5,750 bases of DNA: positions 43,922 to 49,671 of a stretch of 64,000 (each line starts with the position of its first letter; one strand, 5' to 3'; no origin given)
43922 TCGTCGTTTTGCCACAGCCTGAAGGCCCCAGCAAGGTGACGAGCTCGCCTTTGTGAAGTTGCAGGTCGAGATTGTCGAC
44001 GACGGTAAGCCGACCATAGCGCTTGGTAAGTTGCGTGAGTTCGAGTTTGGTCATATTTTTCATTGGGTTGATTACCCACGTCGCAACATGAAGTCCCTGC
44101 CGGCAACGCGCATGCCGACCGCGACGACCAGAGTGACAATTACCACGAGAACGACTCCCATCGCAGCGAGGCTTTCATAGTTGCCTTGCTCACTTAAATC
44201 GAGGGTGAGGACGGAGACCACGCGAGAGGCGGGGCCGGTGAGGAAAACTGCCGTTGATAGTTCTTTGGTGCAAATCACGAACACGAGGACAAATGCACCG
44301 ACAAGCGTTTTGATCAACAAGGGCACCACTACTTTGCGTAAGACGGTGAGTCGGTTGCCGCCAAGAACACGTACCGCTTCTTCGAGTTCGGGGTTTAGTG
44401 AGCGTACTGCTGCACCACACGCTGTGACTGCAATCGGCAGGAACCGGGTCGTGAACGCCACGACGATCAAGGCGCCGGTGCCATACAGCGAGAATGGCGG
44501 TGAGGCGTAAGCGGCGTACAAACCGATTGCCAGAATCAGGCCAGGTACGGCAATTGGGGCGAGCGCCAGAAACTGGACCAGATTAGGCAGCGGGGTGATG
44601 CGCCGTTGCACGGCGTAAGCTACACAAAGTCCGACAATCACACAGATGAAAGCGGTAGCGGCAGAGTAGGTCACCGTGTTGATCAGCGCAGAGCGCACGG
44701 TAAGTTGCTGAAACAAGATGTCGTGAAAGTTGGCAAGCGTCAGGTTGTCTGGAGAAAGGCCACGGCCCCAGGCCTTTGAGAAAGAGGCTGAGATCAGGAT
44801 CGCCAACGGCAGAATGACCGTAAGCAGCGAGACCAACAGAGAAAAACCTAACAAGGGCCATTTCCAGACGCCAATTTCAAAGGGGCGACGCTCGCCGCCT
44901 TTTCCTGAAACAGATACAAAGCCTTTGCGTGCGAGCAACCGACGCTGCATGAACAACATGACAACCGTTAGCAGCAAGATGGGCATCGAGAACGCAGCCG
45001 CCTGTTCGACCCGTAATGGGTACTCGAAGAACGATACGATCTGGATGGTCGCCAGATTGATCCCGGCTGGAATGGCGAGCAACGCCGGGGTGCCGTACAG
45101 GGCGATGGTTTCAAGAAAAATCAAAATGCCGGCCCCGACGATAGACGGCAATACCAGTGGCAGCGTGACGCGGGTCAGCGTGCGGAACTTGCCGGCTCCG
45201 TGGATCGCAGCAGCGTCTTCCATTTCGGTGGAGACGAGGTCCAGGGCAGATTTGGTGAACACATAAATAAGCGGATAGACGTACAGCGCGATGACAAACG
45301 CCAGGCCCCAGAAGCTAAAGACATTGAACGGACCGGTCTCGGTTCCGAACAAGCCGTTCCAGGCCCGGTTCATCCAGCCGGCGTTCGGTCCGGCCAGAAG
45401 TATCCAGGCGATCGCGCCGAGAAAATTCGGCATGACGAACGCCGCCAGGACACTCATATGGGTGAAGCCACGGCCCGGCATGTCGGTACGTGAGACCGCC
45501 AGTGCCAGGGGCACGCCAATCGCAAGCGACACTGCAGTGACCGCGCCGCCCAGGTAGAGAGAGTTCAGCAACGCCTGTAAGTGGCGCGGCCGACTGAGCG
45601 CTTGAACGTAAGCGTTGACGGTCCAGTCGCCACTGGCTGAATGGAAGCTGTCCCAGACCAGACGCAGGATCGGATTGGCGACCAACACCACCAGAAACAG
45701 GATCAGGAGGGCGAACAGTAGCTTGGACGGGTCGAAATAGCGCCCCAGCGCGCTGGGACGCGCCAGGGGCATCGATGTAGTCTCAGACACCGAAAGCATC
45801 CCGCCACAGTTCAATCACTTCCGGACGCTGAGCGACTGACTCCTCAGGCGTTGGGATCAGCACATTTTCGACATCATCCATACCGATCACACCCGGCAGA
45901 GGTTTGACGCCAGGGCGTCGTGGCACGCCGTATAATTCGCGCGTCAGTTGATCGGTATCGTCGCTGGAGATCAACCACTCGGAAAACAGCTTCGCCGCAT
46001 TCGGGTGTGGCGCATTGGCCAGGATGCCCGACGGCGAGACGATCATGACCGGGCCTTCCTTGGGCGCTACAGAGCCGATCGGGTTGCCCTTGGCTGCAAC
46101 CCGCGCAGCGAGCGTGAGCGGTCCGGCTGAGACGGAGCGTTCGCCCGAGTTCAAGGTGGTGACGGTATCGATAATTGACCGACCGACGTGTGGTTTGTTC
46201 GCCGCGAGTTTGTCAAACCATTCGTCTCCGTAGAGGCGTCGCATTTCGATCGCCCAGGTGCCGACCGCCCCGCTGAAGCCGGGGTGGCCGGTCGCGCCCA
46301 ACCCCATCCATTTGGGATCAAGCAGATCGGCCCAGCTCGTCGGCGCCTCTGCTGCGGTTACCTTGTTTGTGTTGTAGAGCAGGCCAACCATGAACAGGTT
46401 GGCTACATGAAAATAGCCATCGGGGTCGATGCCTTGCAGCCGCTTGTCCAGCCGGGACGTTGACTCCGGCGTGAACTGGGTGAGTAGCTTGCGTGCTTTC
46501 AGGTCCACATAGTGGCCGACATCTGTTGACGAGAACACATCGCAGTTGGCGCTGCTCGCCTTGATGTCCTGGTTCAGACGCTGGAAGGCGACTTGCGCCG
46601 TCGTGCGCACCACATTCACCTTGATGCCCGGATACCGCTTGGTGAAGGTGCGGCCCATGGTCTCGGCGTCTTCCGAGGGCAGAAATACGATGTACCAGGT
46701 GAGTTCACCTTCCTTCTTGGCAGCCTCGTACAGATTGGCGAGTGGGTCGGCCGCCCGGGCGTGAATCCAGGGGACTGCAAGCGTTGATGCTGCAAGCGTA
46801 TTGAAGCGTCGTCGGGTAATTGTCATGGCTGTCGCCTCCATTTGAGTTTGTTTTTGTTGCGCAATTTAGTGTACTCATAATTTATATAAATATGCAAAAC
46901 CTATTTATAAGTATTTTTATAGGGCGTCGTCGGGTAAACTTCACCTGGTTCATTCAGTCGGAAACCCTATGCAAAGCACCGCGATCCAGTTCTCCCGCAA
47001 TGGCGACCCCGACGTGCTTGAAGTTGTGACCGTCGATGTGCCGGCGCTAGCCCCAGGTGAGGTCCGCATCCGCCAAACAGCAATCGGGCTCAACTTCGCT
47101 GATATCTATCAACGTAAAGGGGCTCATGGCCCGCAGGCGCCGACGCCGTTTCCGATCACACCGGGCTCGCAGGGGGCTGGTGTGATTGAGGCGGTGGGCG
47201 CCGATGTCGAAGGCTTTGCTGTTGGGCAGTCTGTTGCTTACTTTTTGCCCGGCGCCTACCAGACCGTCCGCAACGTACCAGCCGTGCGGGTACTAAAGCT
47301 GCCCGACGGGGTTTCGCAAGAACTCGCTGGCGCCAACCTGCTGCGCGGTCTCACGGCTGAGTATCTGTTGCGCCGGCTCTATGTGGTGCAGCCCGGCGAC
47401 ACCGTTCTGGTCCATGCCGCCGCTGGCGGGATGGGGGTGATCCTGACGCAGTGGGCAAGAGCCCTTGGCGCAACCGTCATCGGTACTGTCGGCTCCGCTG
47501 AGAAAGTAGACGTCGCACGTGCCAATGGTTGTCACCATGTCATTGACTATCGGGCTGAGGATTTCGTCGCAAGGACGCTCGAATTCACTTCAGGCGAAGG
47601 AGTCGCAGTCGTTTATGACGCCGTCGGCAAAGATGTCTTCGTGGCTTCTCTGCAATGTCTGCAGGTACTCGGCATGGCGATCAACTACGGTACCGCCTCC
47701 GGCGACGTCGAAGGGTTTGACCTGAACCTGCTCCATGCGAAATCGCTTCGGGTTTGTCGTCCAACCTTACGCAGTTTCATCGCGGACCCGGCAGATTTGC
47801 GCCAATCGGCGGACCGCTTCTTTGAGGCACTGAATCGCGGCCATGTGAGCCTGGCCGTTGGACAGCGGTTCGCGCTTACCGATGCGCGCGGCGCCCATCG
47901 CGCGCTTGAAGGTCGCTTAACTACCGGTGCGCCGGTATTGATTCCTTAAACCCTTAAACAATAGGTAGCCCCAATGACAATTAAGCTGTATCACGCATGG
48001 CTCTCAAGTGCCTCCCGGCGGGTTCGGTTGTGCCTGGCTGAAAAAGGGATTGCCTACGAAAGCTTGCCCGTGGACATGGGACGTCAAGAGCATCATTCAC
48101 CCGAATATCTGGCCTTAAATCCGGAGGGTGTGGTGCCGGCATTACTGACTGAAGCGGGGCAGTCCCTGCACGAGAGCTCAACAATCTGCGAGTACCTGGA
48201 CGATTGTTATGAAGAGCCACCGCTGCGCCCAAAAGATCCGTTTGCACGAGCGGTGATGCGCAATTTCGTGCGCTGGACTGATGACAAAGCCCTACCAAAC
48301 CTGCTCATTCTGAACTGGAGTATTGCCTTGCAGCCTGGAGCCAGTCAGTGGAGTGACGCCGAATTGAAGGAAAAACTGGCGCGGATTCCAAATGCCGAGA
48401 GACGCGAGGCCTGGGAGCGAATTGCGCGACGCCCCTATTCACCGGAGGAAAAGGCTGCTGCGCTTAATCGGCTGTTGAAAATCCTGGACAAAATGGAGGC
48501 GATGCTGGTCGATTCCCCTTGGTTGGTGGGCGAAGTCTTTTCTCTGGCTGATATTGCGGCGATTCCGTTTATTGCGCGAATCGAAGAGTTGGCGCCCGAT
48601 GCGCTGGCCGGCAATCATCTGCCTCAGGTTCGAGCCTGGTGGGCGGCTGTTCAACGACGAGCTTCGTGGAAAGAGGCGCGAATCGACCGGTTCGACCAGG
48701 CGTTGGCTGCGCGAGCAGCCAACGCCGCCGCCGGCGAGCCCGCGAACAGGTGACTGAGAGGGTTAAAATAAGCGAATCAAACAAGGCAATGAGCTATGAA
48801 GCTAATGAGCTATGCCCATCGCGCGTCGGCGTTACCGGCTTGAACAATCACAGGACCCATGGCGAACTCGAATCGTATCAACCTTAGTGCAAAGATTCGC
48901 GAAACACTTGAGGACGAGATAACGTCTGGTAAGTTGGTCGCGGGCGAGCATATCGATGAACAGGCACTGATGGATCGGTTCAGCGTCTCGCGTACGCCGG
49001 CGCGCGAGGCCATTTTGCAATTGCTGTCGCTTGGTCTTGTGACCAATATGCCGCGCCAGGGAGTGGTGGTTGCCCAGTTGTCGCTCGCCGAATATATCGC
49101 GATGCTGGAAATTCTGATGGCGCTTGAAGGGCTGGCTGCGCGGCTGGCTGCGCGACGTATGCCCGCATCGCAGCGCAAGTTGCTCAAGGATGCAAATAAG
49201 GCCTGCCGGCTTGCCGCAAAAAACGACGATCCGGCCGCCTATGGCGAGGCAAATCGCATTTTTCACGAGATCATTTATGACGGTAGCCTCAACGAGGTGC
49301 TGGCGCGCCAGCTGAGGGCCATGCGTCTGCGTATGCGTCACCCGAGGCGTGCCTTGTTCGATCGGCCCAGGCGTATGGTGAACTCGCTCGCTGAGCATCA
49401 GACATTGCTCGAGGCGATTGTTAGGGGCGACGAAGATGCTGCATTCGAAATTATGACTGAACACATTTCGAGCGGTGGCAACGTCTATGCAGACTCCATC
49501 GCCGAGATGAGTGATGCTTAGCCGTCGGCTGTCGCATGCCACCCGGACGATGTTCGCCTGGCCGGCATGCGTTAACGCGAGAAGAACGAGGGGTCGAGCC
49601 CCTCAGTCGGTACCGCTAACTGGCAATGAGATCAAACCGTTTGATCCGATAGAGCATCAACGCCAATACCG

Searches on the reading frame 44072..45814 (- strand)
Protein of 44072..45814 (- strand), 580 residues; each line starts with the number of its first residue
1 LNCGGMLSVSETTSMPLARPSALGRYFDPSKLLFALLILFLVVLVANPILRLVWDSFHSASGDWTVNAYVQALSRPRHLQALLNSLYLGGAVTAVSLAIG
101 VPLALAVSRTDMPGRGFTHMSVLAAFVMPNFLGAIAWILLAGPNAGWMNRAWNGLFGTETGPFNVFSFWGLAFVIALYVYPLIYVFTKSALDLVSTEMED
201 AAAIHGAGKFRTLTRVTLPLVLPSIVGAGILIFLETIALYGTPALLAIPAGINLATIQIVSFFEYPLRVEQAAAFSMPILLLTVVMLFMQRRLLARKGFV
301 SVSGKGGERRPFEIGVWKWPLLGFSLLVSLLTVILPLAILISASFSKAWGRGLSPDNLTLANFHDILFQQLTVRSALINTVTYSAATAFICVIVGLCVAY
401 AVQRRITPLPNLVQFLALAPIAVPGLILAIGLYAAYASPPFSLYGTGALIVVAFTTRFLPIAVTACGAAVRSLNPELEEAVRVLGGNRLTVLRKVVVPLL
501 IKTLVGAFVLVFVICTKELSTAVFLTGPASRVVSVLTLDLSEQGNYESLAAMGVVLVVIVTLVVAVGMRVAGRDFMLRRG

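Call 6: search_protein_families(library=pfam, proteins=[window:44072-45814:-])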
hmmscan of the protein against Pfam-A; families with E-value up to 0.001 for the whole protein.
window:44072-45814:- (580 aa): 1 family
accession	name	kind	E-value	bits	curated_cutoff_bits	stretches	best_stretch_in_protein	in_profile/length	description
PF00528.27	BPD_transp_1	-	6.5e-19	68.8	26.4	2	394-569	4-173/184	Binding-protein-dependent transport system inner membrane component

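Call 35: find_related_loci(query=window:44072-45814:-, collection=genome_contigs, flank=10000)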
Query window:44072-45814:- (580 aa) in genome_contigs; peptide patterns used: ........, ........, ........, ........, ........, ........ (x = any residue, [..] = any of these).
149 stretches matched a pattern; 56 encode a relative of the query (tblastn E <= 1e-3); 56 distinct loci.
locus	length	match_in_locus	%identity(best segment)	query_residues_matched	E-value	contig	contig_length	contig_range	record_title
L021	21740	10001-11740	78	2-580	0e+0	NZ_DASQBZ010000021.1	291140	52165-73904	MAG: Variovorax sp. isolate SMAG_U11686 k141_42850, whole genome shotgun sequence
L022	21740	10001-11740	80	2-580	0e+0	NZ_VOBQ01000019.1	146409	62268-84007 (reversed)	Caenimonas sedimenti strain HX-9-20 Scaffold14_1, whole genome shotgun sequence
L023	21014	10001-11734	78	4-580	0e+0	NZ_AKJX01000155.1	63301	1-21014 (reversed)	Acidovorax sp. CF316 PMI14_contig_428.428, whole genome shotgun sequence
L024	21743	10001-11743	80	2-579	0e+0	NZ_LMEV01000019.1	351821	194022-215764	Variovorax sp. Root473 contig_8, whole genome shotgun sequence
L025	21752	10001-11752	79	2-579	0e+0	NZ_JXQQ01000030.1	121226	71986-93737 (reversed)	Variovorax paradoxus strain MEDvA23 contig_30, whole genome shotgun sequence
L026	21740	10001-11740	78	2-580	0e+0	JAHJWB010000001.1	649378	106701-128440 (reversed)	MAG: Gammaproteobacteria bacterium isolate OSS_A.mb.6 OSS_A.mb.6_k119_11964, whole genome shotgun sequence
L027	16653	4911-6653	79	2-579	0e+0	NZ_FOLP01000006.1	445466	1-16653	Variovorax sp. OK212, whole genome shotgun sequence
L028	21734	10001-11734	79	4-580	0e+0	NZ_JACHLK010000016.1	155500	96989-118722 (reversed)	Acidovorax soli strain S00198 Ga0436330_16, whole genome shotgun sequence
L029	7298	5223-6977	76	2-580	0e+0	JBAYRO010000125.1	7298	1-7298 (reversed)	MAG: Burkholderiaceae bacterium isolate SO_2016_LW2_45 scaffold22982_LW138R_2016, whole genome shotgun sequence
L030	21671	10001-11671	79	25-580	0e+0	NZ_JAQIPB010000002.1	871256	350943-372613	Xenophilus arseniciresistens strain YW8 YW8_ctg02, whole genome shotgun sequence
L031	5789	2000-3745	76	4-579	0e+0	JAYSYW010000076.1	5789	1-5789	MAG: Rhizobacter sp. isolate GFS_13478 GFS_13478_75, whole genome shotgun sequence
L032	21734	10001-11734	78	4-580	0e+0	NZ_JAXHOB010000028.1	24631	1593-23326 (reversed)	MAG: Acidovorax sp. isolate Salar_de_Ascotan_water_MAG_AWA2 contig_1501_polypolish, whole genome shotgun sequence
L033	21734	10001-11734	78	4-580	0e+0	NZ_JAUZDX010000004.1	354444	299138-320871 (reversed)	Acidovorax sp. A1169 1169_4, whole genome shotgun sequence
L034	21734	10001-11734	78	4-580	0e+0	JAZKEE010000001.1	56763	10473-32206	MAG: Pseudomonadota bacterium isolate DC_HB_02_SPN181219-bin017 DCHB02SPN_B017_0_000000000001, whole genome shotgun sequ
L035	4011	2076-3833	78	2-579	0e+0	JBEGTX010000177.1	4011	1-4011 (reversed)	MAG: Pseudomonadota bacterium isolate redbuttecreek_2019_sw_WHONDRS-S19S_0029_B_bin.16 scaffold_1936236, whole genome sh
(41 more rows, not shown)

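Call 56: search_protein_families(library=ncbifam, proteins=[window:44072-45814:-], max_evalue=1e-10)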
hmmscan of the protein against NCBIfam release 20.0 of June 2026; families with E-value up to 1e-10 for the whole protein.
window:44072-45814:- (580 aa): 16 families
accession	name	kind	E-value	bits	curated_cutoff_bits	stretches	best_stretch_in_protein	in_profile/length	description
TIGR03262.1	PhnU2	equivalog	4.5e-52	177.4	593.25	1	33-576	6-537/546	putative 2-aminoethylphosphonate ABC transporter permease subunit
NF011624.0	PRK15050.1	equivalog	3.6e-31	108.4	247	1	31-296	25-288/297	2-aminoethylphosphonate ABC transporter permease subunit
TIGR03255.1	PhnV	equivalog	2.7e-27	96.1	358.7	1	330-566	24-259/270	2-aminoethylphosphonate ABC transport system, membrane component PhnV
TIGR02139.1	permease_CysT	equivalog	4.2e-25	88.8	246.1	2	32-291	7-256/265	sulfate ABC transporter permease subunit CysT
TIGR01581.1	Mo_ABC_porter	hypoth_equivalog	1.2e-24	87.1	210.3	2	360-564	7-223/225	ABC transporter permease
TIGR02141.1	modB_ABC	equivalog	1.9e-23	83.2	182.6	1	85-292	3-204/208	molybdate ABC transporter permease subunit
NF007047.0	PRK09500.1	equivalog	2.6e-23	82.9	326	1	331-568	16-249/257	spermidine/putrescine ABC transporter permease PotC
TIGR00969.1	3a0106s02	subfamily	9.3e-23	81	240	1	30-293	16-269/272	sulfate ABC transporter permease subunit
NF040839.1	tungstate_WtpB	equivalog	1.7e-22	80.3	340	1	32-296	4-249/251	tungstate ABC transporter permease WtpB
TIGR03226.1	PhnU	equivalog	2.1e-22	80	283.45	1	32-297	44-306/311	2-aminoethylphosphonate ABC transporter permease subunit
NF043074.1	MMSYN1_0196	equivalog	8.9e-19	67.8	350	1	319-575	11-266/277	spermidine/putrescine ABC transporter permease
NF007044.0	PRK09497.1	equivalog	1.3e-18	67.5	348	1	39-290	17-271/285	spermidine/putrescine ABC transporter permease PotB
NF007963.0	PRK10683.1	equivalog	1.7e-14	53.9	489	0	66-290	83-307/317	putrescine ABC transporter permease PotH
NF006939.0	PRK09421.1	equivalog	3.9e-12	46.1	262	1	77-292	7-219/230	molybdate ABC transporter permease subunit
TIGR02140.1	permease_CysW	equivalog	8e-12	45.2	329.1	1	32-291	4-253/261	sulfate ABC transporter permease subunit CysW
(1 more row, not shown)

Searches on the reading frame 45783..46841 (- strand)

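Call 6: search_protein_families(library=pfam, proteins=[window:45783-46841:-])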
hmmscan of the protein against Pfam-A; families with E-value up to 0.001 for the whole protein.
window:45783-46841:- (352 aa): 4 families
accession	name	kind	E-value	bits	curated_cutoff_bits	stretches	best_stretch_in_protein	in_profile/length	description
PF13343.11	SBP_bac_6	-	1.1e-18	68.1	24.6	1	101-300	5-212/245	Bacterial extracellular solute-binding protein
PF01547.30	SBP_bac_1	-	4.2e-15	57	26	1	65-294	16-304/307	Bacterial extracellular solute-binding protein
PF13531.11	SBP_bac_11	-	4e-14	53.4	25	1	63-294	17-216/227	Bacterial extracellular solute-binding protein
PF13416.11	SBP_bac_8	-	6.7e-14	52.8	27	1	64-313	4-266/279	Bacterial extracellular solute-binding protein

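Call 56: search_protein_families(library=ncbifam, proteins=[window:45783-46841:-], max_evalue=1e-10)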
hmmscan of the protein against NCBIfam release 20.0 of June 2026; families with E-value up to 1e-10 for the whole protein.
window:45783-46841:- (352 aa): 2 families
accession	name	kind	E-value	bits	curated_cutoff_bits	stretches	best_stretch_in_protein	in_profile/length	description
TIGR03261.1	phnS2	equivalog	4.1e-20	72.1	392.75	1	39-351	16-330/334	putative 2-aminoethylphosphonate ABC transporter substrate-binding protein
NF011620.1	PRK15046.1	equivalog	9.5e-13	47.6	310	1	65-314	45-296/334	2-aminoethylphosphonate ABC transporter substrate-binding protein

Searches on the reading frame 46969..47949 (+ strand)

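Call 6: search_protein_families(library=pfam, proteins=[window:46969-47949:+])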
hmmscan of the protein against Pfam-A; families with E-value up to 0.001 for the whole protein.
window:46969-47949:+ (326 aa): 3 families
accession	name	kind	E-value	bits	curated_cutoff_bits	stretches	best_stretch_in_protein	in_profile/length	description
PF00107.32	ADH_zinc_N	-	2e-24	86.4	31.8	1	154-281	1-124/129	Zinc-binding dehydrogenase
PF13602.12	ADH_zinc_N_2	-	1.2e-14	55.8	27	1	187-320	2-130/134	Zinc-binding dehydrogenase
PF08240.17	ADH_N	-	1.1e-13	51.8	23.5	1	29-113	2-104/104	Alcohol dehydrogenase GroES-like domain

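Call 56: search_protein_families(library=ncbifam, proteins=[window:46969-47949:+], max_evalue=1e-10)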
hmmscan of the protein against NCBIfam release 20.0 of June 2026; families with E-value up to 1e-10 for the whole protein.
window:46969-47949:+ (326 aa): 17 families
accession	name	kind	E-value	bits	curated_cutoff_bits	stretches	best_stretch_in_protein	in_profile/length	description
NF008024.0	PRK10754.1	subfamily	7.9e-91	304.5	348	1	4-326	3-327/327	NADPH:quinone reductase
TIGR02824.1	quinone_pig3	subfamily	1.1e-55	188.9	296.8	1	4-323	2-322/325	putative NAD(P)H quinone oxidoreductase, PIG3 family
NF041183.1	Pks2_ls1_myc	equivalog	6.3e-28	96.3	2400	1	6-315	1409-1718/2086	sulfolipid-1 biosynthesis phthioceranic/hydroxyphthioceranic acid synthase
TIGR01751.1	crot-CoA-red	equivalog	2.7e-23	82.4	378.55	1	101-262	146-331/398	crotonyl-CoA carboxylase/reductase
NF010344.0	PRK13771.1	subfamily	5.6e-22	78.2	349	1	93-244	114-258/334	putative alcohol dehydrogenase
NF058644.1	CurcmRedCuraProt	equivalog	4.4e-19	68.7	440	1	14-286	15-289/336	NADPH-dependent curcumin/dihydrocurcumin reductase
NF041172.1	AcrlCoa_red_Thmprot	equivalog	1e-18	67.4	500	1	101-247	122-262/334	acryloyl-CoA reductase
TIGR02817.1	adh_fam_1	subfamily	2e-18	66.9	284.05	1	12-227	12-232/336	zinc-binding alcohol dehydrogenase family protein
TIGR02825.1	B4_12hDH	equivalog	2.2e-16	60.2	579.85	1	17-236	21-234/327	leukotriene B4 12-hydroxydehydrogenase/15-oxo-prostaglandin 13-reductase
TIGR02823.1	oxido_YhdH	subfamily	2.8e-16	59.3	297.25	1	14-245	11-246/324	acrylyl-CoA reductase family protein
TIGR03989.1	Rxyl_3153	subfamily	1.3e-15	57.6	440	0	17-94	14-89/370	NDMA-dependent alcohol dehydrogenase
TIGR00692.1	tdh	equivalog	4.2e-13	49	458.35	0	95-223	117-242/340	L-threonine 3-dehydrogenase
NF041097.1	keto_inos_dh_IolM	equivalog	1.1e-12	47.4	450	0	136-223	200-291/389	scyllo-inosose 3-dehydrogenase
NF003808.0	PRK05396.1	equivalog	2e-12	46.6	380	0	94-234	118-256/341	L-threonine 3-dehydrogenase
NF006940.0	PRK09422.1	equivalog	2.8e-12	46.2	344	0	103-243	123-262/338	alcohol dehydrogenase AdhP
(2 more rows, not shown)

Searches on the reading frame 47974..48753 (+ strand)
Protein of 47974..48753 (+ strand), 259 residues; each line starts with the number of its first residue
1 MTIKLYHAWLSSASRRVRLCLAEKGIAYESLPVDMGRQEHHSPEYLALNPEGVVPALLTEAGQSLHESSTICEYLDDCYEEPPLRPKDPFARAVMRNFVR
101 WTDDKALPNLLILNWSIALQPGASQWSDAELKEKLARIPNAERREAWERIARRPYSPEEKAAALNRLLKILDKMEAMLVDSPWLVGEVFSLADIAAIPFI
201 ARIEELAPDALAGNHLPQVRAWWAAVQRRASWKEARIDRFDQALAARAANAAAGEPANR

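Call 6: search_protein_families(library=pfam, proteins=[window:47974-48753:+])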
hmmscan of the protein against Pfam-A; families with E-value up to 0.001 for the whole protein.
window:47974-48753:+ (259 aa): 7 families
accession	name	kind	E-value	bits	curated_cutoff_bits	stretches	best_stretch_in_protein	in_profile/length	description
PF13417.12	GST_N_3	-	2.6e-19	69.7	22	1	5-83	1-75/75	Glutathione S-transferase, N-terminal domain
PF13409.12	GST_N_2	-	1e-18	68.1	25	1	11-77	2-69/70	Glutathione S-transferase, N-terminal domain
PF02798.26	GST_N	-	2e-17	63.7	20.9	1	1-76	1-75/76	Glutathione S-transferase, N-terminal domain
PF00043.30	GST_C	-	1.4e-12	48.1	20.7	1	151-228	14-91/93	Glutathione S-transferase, C-terminal domain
PF13410.11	GST_C_2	-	5.5e-09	36.4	24.9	1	158-222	2-66/69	Glutathione S-transferase, C-terminal domain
PF14497.11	GST_C_3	-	1.8e-06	28.5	21.6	1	158-230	15-95/104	Glutathione S-transferase, C-terminal domain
PF16865.10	GST_C_5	-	0.0003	21.8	27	1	150-234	20-107/108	Glutathione S-transferase, C-terminal domain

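Call 56: search_protein_families(library=ncbifam, proteins=[window:47974-48753:+], max_evalue=1e-10)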
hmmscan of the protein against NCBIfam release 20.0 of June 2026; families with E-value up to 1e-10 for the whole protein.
window:47974-48753:+ (259 aa): 7 families
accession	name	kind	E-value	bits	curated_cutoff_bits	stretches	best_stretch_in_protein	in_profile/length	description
TIGR01262.1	maiA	equivalog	2.1e-26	92.8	171.05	1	4-100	1-98/211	maleylacetoacetate isomerase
NF050814.1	FtsZBindFzlA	equivalog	1.9e-25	89.9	300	1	3-105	5-107/228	FtsZ-binding protein FzlA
NF007016.1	PRK09481.1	equivalog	1.5e-15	57.2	314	1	12-99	20-103/209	stringent starvation protein SspA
NF011693.0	PRK15113.1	equivalog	6.5e-13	48.8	150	1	9-101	14-108/214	glutathione transferase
NF007682.0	PRK10357.1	equivalog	4.8e-12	45.9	181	0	4-103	2-98/202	glutathione S-transferase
NF010579.0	PRK13972.1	equivalog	1.3e-11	44.4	332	0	154-232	127-199/215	GSH-dependent disulfide bond oxidoreductase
NF007831.0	PRK10542.1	equivalog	6.7e-11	42.1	198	0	14-80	11-78/201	glutathione transferase GstA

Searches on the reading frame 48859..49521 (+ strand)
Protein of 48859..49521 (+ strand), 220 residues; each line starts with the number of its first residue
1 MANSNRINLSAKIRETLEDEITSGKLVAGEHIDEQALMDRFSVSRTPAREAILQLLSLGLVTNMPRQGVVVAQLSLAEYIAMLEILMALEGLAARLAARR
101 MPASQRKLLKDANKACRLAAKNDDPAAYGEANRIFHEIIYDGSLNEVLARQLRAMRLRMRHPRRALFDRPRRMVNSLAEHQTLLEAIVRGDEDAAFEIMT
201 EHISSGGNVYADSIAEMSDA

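Call 6: search_protein_families(library=pfam, proteins=[window:48859-49521:+])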
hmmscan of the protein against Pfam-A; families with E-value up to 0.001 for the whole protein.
window:48859-49521:+ (220 aa): 2 families
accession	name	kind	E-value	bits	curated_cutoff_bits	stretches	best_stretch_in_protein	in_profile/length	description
PF07729.17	FCD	-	3.2e-28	99.1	24.3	1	82-204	2-124/125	FCD domain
PF00392.27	GntR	-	3.9e-14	52.5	27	1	10-71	2-64/64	Bacterial regulatory proteins, gntR family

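Call 56: search_protein_families(library=ncbifam, proteins=[window:48859-49521:+], max_evalue=1e-10)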
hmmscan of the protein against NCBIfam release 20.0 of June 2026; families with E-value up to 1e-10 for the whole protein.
window:48859-49521:+ (220 aa): 6 families
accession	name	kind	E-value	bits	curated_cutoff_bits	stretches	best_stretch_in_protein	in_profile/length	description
TIGR03338.1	phnR_burk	equivalog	3.5e-29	102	271.5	1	9-206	12-209/212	phosphonate utilization associated transcriptional regulator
NF003011.0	PRK03837.1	subfamily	1.4e-18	67.4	260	1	5-212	10-235/241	transcriptional regulator NanR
NF007741.0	PRK10421.1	equivalog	4.1e-16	59.1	311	1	82-204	101-227/262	transcriptional regulator LldR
NF008504.0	PRK11414.1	equivalog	1.7e-15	57.3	225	1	5-201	8-206/221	GntR family transcriptional regulator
NF007001.0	PRK09464.1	equivalog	8.1e-15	55.1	330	1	6-210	8-232/254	pyruvate dehydrogenase complex transcriptional repressor PdhR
NF008576.0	PRK11534.1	equivalog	3.2e-11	43.3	218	1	12-204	11-211/225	DNA-binding transcriptional regulator CsiR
